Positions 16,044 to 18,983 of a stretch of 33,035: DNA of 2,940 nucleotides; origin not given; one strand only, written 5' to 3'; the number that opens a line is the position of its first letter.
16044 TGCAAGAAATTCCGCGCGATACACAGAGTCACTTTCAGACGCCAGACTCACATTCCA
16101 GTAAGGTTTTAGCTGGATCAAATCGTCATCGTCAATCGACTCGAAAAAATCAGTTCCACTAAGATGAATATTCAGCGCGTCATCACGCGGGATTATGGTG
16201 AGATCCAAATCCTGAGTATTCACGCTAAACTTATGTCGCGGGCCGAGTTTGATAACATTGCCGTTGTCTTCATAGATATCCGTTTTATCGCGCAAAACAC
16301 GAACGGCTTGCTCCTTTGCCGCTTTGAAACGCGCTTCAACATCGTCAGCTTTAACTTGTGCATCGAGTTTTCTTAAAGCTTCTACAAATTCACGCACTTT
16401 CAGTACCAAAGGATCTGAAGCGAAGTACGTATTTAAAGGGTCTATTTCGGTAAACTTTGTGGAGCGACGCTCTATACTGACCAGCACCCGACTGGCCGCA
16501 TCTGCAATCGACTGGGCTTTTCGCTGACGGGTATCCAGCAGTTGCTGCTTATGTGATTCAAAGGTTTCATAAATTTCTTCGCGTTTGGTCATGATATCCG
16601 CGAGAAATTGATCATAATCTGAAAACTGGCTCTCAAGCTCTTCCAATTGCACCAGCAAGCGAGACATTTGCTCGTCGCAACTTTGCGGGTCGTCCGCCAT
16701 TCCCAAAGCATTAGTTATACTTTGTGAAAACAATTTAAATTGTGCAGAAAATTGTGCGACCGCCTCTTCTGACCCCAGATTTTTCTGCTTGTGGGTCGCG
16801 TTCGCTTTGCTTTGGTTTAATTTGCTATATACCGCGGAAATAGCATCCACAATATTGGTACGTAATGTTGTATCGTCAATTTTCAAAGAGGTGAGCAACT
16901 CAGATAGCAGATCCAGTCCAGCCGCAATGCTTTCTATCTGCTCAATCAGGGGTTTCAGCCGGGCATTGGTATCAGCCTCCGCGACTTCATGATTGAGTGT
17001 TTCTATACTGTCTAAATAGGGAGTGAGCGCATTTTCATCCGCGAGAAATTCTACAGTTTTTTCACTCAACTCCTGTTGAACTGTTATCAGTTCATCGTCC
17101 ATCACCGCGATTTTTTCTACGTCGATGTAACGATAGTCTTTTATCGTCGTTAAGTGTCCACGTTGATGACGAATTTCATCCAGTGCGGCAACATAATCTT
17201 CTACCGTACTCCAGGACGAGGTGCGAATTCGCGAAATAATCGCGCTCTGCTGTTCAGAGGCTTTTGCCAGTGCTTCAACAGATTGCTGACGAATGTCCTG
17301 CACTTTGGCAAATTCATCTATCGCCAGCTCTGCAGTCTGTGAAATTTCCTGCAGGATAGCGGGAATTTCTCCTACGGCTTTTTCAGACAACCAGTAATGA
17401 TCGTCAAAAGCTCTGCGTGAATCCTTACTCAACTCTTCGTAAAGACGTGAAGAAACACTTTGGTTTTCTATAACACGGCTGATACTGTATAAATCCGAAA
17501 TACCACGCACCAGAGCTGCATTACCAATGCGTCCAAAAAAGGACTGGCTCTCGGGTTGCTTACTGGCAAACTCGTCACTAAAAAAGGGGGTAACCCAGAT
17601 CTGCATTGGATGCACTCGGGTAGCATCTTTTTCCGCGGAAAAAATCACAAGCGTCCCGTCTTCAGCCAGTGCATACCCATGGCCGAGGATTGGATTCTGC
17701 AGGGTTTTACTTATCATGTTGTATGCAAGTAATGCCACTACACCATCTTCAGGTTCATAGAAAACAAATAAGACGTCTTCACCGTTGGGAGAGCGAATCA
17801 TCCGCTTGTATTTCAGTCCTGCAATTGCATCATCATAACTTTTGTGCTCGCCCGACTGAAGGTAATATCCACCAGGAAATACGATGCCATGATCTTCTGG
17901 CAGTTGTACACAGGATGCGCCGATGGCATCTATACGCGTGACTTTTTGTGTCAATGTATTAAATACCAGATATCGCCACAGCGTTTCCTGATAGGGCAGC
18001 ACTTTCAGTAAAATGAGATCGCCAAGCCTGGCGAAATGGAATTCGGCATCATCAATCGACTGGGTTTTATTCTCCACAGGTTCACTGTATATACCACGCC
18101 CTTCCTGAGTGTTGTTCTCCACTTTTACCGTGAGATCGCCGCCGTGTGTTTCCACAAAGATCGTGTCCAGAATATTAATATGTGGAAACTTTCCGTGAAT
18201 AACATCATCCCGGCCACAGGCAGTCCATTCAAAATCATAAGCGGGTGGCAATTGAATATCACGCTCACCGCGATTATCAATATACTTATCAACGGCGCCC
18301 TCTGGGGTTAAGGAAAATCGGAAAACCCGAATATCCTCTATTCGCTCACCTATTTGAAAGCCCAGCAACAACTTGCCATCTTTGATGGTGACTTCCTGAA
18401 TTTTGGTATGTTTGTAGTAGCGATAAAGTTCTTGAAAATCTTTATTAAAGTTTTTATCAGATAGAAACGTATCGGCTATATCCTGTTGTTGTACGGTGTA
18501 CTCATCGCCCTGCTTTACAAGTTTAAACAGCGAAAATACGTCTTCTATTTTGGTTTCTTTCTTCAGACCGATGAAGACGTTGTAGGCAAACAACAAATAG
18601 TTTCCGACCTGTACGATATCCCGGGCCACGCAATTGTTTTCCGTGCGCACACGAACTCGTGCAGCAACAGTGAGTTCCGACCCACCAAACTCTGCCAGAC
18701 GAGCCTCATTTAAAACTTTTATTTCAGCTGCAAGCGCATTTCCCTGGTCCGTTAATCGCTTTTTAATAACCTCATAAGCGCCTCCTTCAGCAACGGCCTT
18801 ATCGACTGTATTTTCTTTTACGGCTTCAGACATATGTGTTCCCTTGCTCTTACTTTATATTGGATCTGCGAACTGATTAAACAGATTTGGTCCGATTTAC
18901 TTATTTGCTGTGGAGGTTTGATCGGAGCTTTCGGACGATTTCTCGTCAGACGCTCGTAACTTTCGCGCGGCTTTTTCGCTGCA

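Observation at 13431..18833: Giant 1800-aa protein: N-terminal beta-rich region, two long coiled coils and a single MoxR/AAA_5-type ATPase core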

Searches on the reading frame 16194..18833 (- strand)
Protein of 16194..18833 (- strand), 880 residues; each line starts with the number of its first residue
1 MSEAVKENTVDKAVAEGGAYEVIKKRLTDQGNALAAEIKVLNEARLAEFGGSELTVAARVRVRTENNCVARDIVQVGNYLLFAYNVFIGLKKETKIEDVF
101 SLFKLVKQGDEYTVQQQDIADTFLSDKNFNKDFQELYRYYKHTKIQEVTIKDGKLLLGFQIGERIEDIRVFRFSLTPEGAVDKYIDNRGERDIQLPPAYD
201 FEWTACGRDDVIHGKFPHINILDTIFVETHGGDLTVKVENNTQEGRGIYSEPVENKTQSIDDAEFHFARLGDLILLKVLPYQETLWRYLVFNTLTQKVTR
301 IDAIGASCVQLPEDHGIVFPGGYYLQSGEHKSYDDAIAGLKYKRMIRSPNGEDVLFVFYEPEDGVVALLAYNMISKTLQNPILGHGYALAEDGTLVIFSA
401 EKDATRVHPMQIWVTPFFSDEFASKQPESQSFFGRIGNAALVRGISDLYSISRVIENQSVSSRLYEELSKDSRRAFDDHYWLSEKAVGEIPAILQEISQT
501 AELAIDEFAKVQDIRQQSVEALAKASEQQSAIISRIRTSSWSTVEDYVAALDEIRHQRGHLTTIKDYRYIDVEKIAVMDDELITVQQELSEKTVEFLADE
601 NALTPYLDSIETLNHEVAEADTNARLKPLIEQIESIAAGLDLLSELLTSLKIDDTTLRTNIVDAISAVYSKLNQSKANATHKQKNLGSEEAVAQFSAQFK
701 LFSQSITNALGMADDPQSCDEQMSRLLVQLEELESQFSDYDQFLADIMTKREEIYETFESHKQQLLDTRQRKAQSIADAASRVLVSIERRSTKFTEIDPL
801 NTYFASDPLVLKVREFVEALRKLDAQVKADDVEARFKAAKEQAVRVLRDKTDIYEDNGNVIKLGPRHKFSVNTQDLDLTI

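Call 43: predict_structure(alignment_id=A3)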
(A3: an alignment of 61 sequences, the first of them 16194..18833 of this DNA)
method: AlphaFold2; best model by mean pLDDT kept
length: 880 residues; sequences in the alignment: 61
mean_pLDDT: 82.3   pTM: 0.55
mean pLDDT of the five models: 82.3, 80.2, 77.0, 76.0, 74.5
residues with pLDDT >= 90: 188; 70-90: 601; 50-70: 51; < 50: 40
segments of 3 or more residues with pLDDT < 50: 1-8, 850-880
pLDDT, mean of each block of 10 residues (from residue 1): 42 59 88 93 85 84 86 86 78 84 85 86 90 88 86 89 86 87 86 81 90 84 87 82 72 83 91 92 91 89 90 87 86 80 79 84 87 82 81 77 86 78 69 83 89 80 86 91 89 94 87 85 92 86 83 88 86 91 89 85 84 85 78 82 76 79 83 82 66 73 84 86 89 79 83 90 89 90 89 80 82 91 87 90 73 38 39 40
secondary structure, 60 per line:
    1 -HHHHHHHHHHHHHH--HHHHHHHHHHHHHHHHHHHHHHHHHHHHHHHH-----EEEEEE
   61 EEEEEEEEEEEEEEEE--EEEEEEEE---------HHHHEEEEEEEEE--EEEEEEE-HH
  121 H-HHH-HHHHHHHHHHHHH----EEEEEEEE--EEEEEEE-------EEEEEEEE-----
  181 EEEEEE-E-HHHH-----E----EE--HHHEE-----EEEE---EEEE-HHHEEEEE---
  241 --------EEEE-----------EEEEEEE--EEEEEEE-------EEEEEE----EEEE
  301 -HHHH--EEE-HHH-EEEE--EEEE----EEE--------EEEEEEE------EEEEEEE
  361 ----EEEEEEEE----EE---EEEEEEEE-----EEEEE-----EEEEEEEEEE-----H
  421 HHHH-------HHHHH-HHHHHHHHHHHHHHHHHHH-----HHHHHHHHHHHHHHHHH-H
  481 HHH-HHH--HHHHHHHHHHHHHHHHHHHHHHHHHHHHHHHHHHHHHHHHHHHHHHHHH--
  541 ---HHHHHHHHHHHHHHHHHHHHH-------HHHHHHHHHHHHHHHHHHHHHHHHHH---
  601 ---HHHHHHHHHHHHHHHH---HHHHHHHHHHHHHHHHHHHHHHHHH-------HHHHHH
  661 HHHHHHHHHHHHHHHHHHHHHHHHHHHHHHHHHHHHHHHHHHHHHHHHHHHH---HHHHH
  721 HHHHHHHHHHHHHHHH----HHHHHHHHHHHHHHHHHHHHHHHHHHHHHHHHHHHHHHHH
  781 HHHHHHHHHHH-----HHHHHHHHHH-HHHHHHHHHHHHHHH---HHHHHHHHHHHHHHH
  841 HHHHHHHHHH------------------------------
elements in order (helices of 4 or more, strands of 3 or more residues): H2-15 H18-49 E55-76 E79-86 H96-99 E100-108 E111-117 H127-139 E144-151 E154-160 E168-175 E181-186 H190-193 E218-221 E225-228 E233-237 E249-252 E264-270 E273-279 E287-292 E297-300 H302-305 E308-310 E316-319 E322-325 E330-332 E341-347 E354-360 E365-372 E382-389 E395-399 E405-414 H420-424 H432-436 H438-456 H462-478 H480-483 H490-538 H544-564 H572-597 H604-619 H623-647 H655-712 H716-736 H741-791 H797-806 H808-822 H826-850
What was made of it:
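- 17394..18734 (-): DUF3686 domain (residues 34-480). An N-terminal helix is followed by a beta-propeller (strands 55-414). AlphaFold pLDDT about 80-90 (call 43).
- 16284..17393 (-): Helical rod (residues 481-850) built of long helices (490-538, 655-712, 741-791). It contains DUF7902 (601-684, window 16782-17033). AlphaFold secondary structure (call 43).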

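Call 47: fold_search(model_id=the predicted structure, library=pdb)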
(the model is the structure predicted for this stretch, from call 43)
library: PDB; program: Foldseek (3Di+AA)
matches with E <= 10: 485; with E <= 0.001: 56
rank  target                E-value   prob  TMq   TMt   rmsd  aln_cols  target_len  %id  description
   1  8bbe_E                1.3e-06  0.91  0.09  0.07  37.0      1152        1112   10  Structure of the IFT-A complex; IFT-A2 module (released 2022-12-21)
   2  5tik_C                5.0e-06  1.00  0.15  0.30  17.6       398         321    7  Structural basis for inhibition of erythrocyte invasion by antibodies to Plasmodium falciparum protein CyRPA (released 2017-03-01)
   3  7tbk_A5               5.0e-06  0.99  0.13  0.10  37.0      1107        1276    9  Composite structure of the dilated human nuclear pore complex (NPC) symmetric core generated with a 37A in situ cryo- (released 2022-06-15)
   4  7tbl_A5               5.0e-06  0.99  0.13  0.10  37.0      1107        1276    9  Composite structure of the human nuclear pore complex (NPC) cytoplasmic face generated with a 12A cryo-ET map of the  (released 2022-06-22)
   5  8pu0_A                1.4e-05  0.87  0.09  0.08  28.6      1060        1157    8  Cryo-EM structure of human Elp123 in complex with tRNA, desulpho-CoA, 5'-deoxyadenosine and methionine (released 2024-04-17)
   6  7pi2_G                1.7e-05  1.00  0.15  0.32  15.0       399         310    8  PfCyRPA bound to monoclonal antibody Cy.003 Fab fragment (released 2022-02-09)
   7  8cdd_B                2.6e-05  1.00  0.16  0.33  15.4       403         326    6  PfRH5-PfCyRPA-PfRIPR complex from Plasmodium falciparum bound to antibody Cy.003 (released 2023-10-25)
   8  8i7o_P1               3.0e-05  0.96  0.09  0.12  22.6       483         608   11  In situ structure of axonemal doublet microtubules in mouse sperm with 16-nm repeat (released 2023-10-11)
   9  7pi2_D                3.4e-05  1.00  0.15  0.31  16.7       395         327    7  PfCyRPA bound to monoclonal antibody Cy.003 Fab fragment (released 2022-02-09)
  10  9d5n_CH               3.4e-05  0.99  0.10  0.13  26.3       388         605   10  48-nm doublet microtubule from Trichomonas vaginalis strain G3 (released 2025-05-14)
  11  9nct_A                3.8e-05  1.00  0.12  0.25  16.2       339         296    9  Crystal Structure of WDR5 in complex with Triazole-Based Inhibitors (released 2025-08-13)
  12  7phw_A                4.5e-05  1.00  0.15  0.31  16.8       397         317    8  PfCyRPA bound to monoclonal antibody Cy.004 Fab fragment (released 2022-02-09)
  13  2gop_A                4.9e-05  1.00  0.14  0.28  17.2       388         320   10  The beta-propeller domain of the Trilobed protease from Pyrococcus furiosus reveals an open velcro topology (released 2007-01-23)
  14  8glv_DA               6.4e-05  0.97  0.14  0.04  39.8       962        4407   10  96-nm repeat unit of doublet microtubules from Chlamydomonas reinhardtii flagella (released 2023-05-31)
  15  7k58_C                8.0e-05  0.69  0.09  0.03  51.1      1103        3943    9  Structure of outer-arm dyneins bound to microtubule with microtubule binding state 1(MTBS-1) (released 2021-09-29)
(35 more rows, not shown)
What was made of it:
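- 17394..18734 (-): Foldseek hits to the CyRPA, WDR5, PON1 and prolyl-oligopeptidase propellers (call 47).
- On DUF3686/BacE-type giant ATPase family: Propeller fold (calls 43, 47).
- Checked: The AlphaFold model has strands at 55-414, and Foldseek matches beta-propellers at E 1e-6 to 1e-4 (calls 43, 47).
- Foldseek lists propeller-plus-helical coat-like proteins (IFT-A, a nuclear pore complex chain, clathrin heavy chain), though at very low TM-scores of 0.09-0.15 (call 47).
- Tried and rejected: The coat-protein (propeller plus solenoid) resemblance was considered and set aside as homology because TM-scores are 0.09-0.15 (call 47).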

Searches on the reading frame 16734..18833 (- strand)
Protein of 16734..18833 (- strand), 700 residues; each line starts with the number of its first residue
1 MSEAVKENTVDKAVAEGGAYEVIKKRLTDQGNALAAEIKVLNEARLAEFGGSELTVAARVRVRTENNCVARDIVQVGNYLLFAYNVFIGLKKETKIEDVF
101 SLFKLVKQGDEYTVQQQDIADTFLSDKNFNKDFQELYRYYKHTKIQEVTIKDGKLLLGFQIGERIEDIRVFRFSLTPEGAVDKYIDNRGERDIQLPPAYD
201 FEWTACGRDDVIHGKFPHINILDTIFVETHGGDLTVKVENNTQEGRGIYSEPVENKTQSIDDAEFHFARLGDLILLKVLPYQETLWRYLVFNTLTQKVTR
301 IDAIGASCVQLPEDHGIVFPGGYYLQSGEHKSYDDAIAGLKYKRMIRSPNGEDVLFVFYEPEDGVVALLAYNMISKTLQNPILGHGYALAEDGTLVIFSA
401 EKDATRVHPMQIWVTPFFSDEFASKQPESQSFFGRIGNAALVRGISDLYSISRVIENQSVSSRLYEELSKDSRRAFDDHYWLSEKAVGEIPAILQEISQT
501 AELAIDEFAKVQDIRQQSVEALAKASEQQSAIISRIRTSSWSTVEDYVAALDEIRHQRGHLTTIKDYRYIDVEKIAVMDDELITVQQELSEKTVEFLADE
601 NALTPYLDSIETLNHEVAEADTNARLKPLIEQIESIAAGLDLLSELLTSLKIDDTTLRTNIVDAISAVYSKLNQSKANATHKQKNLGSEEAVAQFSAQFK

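Call 68: search_protein_representatives(protein=window:16734-18833:-)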
Query: 700 residues. Proteins with E-value up to 0.001 (for the whole library): 916; up to 1e-10: 645; up to 1e-30: 277. The best 150 are listed.
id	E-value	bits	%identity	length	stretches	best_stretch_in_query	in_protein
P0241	1.3e-289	978.9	61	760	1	3-700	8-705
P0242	6.1e-262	887.4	57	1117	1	7-700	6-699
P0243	2.6e-245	832.5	54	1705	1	8-700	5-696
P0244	1.4e-240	816.8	53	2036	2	106-700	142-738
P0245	9.4e-218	741.4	49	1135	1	16-700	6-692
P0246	6.8e-214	728.7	51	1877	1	14-700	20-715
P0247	1.5e-209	714.4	47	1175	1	2-700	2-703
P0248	3.6e-203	693.3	48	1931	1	16-700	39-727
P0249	1.4e-199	681.4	46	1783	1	12-700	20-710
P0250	2.6e-198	677.2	46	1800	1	15-700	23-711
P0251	3.4e-198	676.8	47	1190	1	7-700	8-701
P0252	3.8e-197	673.4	46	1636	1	6-700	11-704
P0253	1.2e-190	651.9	44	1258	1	12-700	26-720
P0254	1.4e-190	651.7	46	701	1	14-690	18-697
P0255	1.8e-190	651.3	44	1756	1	16-699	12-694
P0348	2.6e-104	366.6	30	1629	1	18-698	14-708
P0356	5.4e-97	342.4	28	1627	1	16-698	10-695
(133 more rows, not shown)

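Call 71: find_homologous_proteins(query=P0348, max_evalue=1e-10)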
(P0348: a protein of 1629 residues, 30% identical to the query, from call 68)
Query P0348 (1629 aa): 723 proteins with E <= 1e-10 among 8000 candidates; the best 120 are listed.
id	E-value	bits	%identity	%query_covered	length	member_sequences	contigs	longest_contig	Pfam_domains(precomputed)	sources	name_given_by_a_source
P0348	0.0e+0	3549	100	100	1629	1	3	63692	PF12458.14,PF00004.36,PF25472.2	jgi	jgi:hypothetical protein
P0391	0.0e+0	2716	76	100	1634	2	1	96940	PF12458.14,PF00004.36,PF13401.13,PF07728.21,PF25472.2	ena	-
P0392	0.0e+0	2357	67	100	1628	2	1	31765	PF12458.14,PF13401.13,PF25472.2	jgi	jgi:hypothetical protein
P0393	0.0e+0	2344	65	100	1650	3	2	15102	PF12458.14,PF00004.36,PF07728.21,PF25472.2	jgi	jgi:ATPase involved in DNA repair/ATPase family associated with various cellular activities (AAA)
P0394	0.0e+0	2321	65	100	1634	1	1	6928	PF12458.14,PF00004.36,PF07728.21,PF25472.2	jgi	jgi:ATPase involved in DNA repair/ATPase family associated with various cellular activities (AAA)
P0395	0.0e+0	1882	55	99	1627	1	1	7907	PF12458.14,PF00004.36,PF07728.21,PF25472.2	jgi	jgi:hypothetical protein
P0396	0.0e+0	1526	48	99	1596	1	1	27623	PF12458.14,PF13401.13,PF25472.2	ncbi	-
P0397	0.0e+0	1515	47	99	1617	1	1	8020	PF12458.14,PF00004.36,PF13401.13,PF25472.2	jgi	jgi:hypothetical protein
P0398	0.0e+0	1511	48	99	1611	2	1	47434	PF12458.14,PF13401.13,PF25472.2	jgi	jgi:hypothetical protein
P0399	0.0e+0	1497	47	99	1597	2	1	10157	PF12458.14,PF13401.13,PF25472.2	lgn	-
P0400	0.0e+0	1496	47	99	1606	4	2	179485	PF12458.14,PF13401.13,PF25472.2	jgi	jgi:flagellin-like hook-associated protein FlgL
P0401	0.0e+0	1485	48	99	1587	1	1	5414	PF12458.14,PF13401.13,PF25472.2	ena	-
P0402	0.0e+0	1481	49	99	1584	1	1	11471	PF12458.14,PF00004.36,PF25472.2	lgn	-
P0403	0.0e+0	1478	48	99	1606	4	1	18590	PF12458.14,PF00004.36,PF13401.13,PF25472.2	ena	-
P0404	0.0e+0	1472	48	99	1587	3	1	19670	PF12458.14,PF00004.36,PF25472.2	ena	-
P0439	1.3e-281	956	38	99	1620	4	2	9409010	PF12458.14,PF25472.2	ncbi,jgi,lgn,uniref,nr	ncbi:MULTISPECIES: DNA repair ATPase [Streptomyces]|jgi:hypothetical protein|uniref:DNA repair ATPas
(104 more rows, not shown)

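Call 72: find_related_loci(query=P0356, collection=metagenome_contigs, flank=8000)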
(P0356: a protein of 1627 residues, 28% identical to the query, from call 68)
Query P0356 (1627 aa) in metagenome_contigs; peptide patterns used: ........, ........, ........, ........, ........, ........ (x = any residue, [..] = any of these).
160 stretches matched a pattern; 3 encode a relative of the query (tblastn E <= 1e-3); 3 distinct loci.
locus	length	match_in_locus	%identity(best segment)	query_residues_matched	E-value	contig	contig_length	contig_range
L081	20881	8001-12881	95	1-1627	0e+0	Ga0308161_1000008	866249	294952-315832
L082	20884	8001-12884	91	1-1626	0e+0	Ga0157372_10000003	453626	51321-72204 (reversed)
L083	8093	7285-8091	92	1-269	6e-153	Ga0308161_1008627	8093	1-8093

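Call 73: find_encoding_contigs(protein=P0439, flank=8000, max_places=2)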
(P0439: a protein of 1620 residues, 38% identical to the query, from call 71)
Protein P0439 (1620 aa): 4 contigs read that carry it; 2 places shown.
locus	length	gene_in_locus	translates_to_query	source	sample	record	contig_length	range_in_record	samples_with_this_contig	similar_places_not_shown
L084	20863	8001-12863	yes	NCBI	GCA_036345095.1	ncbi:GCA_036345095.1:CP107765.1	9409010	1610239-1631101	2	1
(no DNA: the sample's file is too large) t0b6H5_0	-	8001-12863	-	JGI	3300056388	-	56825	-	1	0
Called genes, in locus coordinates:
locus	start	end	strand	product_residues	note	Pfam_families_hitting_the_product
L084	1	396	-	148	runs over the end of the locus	PF13384:HTH_23, PF13518:HTH_28 (weak), PF13551:HTH_29, PF13565:HTH_32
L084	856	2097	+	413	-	PF00999:Na_H_Exchanger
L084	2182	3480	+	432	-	PF00939:Na_sulph_symp (weak), PF02040:ArsB, PF03600:CitMHS, PF06450:NhaB, PF00939:Na_sulph_symp (weak)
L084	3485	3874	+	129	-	PF00583:Acetyltransf_1 (weak)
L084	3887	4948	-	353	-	PF17853:GGDEF_2, PF13556:HTH_30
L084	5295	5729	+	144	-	-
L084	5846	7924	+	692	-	-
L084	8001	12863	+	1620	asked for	PF12458:DUF3686, PF25472:DUF7902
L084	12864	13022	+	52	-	-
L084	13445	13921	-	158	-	PF00571:CBS (weak)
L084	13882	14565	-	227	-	-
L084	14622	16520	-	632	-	PF13520:AA_permease_2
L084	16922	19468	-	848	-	PF02702:KdpD, PF00582:Usp (weak), PF13493:DUF4118, PF00512:HisKA, PF02518:HATPase_c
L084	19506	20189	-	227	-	PF00072:Response_reg, PF00486:Trans_reg_C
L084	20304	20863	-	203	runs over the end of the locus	PF02669:KdpC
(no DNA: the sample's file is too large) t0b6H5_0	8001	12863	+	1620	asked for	PF12458:DUF3686, PF25472:DUF7902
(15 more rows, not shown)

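Call 74: find_encoding_contigs(protein=P0348, flank=8000, max_places=1)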
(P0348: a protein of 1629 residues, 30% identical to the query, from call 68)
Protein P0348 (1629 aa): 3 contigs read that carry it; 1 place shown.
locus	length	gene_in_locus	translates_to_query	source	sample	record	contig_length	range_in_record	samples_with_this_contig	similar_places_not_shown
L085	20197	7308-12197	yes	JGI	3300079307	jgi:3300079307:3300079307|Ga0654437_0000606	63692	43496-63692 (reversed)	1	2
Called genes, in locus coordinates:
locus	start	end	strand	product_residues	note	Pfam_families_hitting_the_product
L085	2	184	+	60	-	?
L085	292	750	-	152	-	-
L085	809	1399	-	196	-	-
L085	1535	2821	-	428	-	PF02628:COX15-CtaA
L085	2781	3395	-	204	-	PF00174:Oxidored_molyb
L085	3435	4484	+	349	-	PF00478:IMPDH, PF01070:FMN_dh (weak), PF03060:NMO (weak)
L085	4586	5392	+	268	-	-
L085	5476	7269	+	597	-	-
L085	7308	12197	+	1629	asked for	PF12458:DUF3686, PF25472:DUF7902, PF00004:AAA (weak)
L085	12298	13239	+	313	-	PF14907:NTP_transf_5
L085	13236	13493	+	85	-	PF05402:PqqD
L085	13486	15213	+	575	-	PF00733:Asn_synthase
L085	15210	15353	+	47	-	-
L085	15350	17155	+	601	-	PF02463:SMC_N (faint), PF00005:ABC_tran, PF13304:AAA_21 (faint)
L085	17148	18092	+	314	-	-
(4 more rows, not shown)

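Call 79: search_protein_families(library=pfam, proteins=[L084:5846-7924:+], max_evalue=10)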
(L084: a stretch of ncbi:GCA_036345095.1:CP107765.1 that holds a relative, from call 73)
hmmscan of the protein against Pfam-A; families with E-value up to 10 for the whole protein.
L084:5846-7924:+ (692 aa): 0 families
